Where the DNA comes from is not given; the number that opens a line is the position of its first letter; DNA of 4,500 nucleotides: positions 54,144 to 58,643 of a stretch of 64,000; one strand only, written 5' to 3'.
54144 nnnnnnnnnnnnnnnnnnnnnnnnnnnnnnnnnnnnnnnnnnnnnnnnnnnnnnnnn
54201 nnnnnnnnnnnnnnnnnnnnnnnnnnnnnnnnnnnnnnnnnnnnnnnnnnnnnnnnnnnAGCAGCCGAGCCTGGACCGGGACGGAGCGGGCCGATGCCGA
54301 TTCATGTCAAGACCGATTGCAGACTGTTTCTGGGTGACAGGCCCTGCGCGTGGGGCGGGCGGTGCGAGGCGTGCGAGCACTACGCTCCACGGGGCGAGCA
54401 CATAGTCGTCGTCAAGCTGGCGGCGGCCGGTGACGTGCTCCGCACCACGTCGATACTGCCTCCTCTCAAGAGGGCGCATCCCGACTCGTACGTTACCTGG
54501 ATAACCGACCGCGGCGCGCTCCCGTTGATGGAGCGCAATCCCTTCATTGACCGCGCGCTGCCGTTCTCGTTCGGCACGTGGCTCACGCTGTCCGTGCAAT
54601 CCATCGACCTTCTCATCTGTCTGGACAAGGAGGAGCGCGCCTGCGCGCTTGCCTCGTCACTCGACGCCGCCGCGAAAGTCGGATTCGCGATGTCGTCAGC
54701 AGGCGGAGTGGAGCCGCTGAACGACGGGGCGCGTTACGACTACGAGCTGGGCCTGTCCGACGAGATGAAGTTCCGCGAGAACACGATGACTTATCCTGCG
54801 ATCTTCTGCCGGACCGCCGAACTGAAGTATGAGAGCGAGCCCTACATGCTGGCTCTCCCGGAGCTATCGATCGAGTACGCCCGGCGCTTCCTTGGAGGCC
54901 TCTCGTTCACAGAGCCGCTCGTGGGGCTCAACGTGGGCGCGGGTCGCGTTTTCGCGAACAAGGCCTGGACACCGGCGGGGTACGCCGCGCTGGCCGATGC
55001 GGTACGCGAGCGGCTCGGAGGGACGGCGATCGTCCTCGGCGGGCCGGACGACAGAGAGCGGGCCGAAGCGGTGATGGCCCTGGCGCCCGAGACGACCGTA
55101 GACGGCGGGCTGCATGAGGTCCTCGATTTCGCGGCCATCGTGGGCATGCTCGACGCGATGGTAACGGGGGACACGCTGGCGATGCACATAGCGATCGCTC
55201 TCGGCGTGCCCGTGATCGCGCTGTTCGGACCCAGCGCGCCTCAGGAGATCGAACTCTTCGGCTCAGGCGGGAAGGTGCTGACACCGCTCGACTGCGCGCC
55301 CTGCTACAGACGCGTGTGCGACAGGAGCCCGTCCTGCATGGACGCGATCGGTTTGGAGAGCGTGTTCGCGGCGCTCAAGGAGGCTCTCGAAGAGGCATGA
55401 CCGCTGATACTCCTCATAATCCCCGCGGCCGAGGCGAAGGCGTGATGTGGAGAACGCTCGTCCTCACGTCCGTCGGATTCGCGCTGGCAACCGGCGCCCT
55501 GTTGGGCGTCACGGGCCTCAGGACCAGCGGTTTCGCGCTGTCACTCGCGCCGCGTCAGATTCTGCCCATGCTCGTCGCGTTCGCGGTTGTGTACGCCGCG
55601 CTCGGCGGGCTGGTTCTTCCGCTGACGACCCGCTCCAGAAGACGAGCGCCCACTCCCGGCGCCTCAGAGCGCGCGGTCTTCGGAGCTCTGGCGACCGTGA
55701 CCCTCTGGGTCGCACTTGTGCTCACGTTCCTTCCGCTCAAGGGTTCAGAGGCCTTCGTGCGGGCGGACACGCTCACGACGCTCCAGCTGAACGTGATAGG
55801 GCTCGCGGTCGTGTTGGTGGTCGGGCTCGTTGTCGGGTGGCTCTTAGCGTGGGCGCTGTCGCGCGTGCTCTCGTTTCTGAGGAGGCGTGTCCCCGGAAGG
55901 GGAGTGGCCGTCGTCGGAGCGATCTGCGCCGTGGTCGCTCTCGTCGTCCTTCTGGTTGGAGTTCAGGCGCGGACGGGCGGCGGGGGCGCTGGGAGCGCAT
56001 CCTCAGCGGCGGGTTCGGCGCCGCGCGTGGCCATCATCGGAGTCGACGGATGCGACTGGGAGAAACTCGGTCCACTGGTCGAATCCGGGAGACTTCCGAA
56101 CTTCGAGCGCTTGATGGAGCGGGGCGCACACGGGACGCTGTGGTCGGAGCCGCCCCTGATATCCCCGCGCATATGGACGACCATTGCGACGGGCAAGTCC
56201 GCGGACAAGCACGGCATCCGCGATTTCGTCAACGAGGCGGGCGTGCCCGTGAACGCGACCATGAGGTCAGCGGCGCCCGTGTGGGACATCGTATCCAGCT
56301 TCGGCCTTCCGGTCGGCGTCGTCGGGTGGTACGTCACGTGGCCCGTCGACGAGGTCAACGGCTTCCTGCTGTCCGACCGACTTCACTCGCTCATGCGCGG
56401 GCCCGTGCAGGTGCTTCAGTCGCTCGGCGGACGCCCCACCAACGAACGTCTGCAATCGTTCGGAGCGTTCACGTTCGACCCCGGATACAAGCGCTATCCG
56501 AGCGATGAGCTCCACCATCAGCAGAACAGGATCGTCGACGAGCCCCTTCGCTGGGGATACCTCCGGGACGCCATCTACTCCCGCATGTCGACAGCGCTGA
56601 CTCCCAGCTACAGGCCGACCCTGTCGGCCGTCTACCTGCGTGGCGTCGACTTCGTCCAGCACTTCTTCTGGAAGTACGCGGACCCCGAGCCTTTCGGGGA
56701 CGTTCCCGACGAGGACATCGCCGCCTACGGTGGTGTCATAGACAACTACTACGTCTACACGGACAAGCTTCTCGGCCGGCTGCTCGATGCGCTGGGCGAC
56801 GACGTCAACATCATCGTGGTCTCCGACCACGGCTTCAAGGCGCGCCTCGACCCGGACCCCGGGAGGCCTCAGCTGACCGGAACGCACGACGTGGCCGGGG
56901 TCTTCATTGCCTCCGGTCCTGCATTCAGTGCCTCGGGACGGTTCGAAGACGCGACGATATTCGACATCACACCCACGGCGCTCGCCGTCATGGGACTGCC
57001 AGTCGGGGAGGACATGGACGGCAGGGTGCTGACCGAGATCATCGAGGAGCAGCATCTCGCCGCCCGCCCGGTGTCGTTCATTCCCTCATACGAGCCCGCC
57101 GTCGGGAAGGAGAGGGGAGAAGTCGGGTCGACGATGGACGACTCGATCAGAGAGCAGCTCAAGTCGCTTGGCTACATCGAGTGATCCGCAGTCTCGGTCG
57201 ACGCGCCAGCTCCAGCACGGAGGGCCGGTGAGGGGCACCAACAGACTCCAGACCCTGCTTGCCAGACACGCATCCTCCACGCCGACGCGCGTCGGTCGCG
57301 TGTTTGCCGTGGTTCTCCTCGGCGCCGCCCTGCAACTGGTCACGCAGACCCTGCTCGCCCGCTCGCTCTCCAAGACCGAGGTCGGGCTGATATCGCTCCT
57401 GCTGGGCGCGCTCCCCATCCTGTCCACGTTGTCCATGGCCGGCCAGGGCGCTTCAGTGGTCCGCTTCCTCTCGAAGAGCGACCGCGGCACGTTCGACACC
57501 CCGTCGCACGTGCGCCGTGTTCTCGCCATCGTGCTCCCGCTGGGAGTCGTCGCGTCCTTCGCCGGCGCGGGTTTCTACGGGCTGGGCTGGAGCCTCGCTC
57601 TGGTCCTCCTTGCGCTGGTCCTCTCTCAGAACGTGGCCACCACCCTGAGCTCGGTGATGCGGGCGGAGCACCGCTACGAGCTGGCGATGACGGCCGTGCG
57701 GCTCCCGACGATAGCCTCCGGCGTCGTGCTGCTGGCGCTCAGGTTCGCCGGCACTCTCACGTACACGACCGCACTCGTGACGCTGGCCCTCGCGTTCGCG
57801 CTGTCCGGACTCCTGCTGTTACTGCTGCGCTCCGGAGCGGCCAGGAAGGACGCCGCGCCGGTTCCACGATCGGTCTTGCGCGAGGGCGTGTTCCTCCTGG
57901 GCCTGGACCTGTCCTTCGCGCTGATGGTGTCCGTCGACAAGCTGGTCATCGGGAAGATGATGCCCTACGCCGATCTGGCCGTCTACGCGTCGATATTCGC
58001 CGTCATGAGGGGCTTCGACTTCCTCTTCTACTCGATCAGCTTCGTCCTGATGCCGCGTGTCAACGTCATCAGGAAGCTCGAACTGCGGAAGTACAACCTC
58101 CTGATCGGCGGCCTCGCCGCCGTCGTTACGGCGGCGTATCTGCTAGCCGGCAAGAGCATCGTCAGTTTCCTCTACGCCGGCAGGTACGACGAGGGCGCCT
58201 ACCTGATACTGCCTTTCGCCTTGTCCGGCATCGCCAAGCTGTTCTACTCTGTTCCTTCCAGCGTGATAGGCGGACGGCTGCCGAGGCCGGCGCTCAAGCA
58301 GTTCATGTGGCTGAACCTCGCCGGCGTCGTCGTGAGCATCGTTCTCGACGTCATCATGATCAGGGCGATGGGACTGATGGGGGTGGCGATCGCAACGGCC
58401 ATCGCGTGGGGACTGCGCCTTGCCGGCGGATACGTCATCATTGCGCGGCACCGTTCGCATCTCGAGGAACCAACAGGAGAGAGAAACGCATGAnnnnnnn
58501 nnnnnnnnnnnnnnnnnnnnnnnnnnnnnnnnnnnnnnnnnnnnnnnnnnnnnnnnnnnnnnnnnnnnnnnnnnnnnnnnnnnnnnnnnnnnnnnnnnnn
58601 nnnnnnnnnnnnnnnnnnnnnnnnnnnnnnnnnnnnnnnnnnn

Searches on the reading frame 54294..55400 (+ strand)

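Call 15: search_protein_families(library=pfam, proteins=[window:54294-55400:+], max_evalue=0.001)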
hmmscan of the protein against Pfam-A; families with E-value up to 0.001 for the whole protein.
window:54294-55400:+ (368 aa): 1 family
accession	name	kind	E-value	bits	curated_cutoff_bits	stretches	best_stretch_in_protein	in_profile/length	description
PF01075.23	Glyco_transf_9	-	1.7e-19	70.6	22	1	99-343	8-242/247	Glycosyltransferase family 9 (heptosyltransferase)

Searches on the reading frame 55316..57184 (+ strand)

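Call 16: search_protein_families(library=pfam, proteins=[window:55316-57184:+], max_evalue=0.001)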
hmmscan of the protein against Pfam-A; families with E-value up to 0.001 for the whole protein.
window:55316-57184:+ (622 aa): 2 families
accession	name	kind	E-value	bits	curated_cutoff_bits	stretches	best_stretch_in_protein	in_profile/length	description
PF01663.27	Phosphodiest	-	4.9e-27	95.9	23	1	238-508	1-222/342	Type I phosphodiesterase / nucleotide pyrophosphatase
PF00884.28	Sulfatase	-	1.3e-05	25.1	25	1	404-560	141-300/301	Sulfatase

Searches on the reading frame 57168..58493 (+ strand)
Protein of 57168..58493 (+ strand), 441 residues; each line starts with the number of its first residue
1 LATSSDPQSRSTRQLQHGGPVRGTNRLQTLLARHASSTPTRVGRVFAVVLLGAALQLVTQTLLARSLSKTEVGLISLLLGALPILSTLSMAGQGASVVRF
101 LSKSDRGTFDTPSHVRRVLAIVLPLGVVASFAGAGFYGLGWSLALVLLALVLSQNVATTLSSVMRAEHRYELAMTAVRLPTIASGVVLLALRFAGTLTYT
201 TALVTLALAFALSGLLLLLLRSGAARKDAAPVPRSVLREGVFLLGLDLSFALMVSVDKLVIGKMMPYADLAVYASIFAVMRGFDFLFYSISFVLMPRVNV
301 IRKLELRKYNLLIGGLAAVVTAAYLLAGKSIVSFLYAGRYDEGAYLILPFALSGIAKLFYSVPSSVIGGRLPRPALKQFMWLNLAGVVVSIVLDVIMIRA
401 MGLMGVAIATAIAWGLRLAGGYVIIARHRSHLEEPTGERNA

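Call 16: search_protein_families(library=pfam, proteins=[window:57168-58493:+], max_evalue=0.001)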
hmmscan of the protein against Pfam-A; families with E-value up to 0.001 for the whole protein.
window:57168-58493:+ (441 aa): 1 family
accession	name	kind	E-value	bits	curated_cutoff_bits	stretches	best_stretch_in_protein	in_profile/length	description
PF01943.22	Polysacc_synt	-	8.1e-07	29.2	28.2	1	47-297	10-269/274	Polysaccharide biosynthesis protein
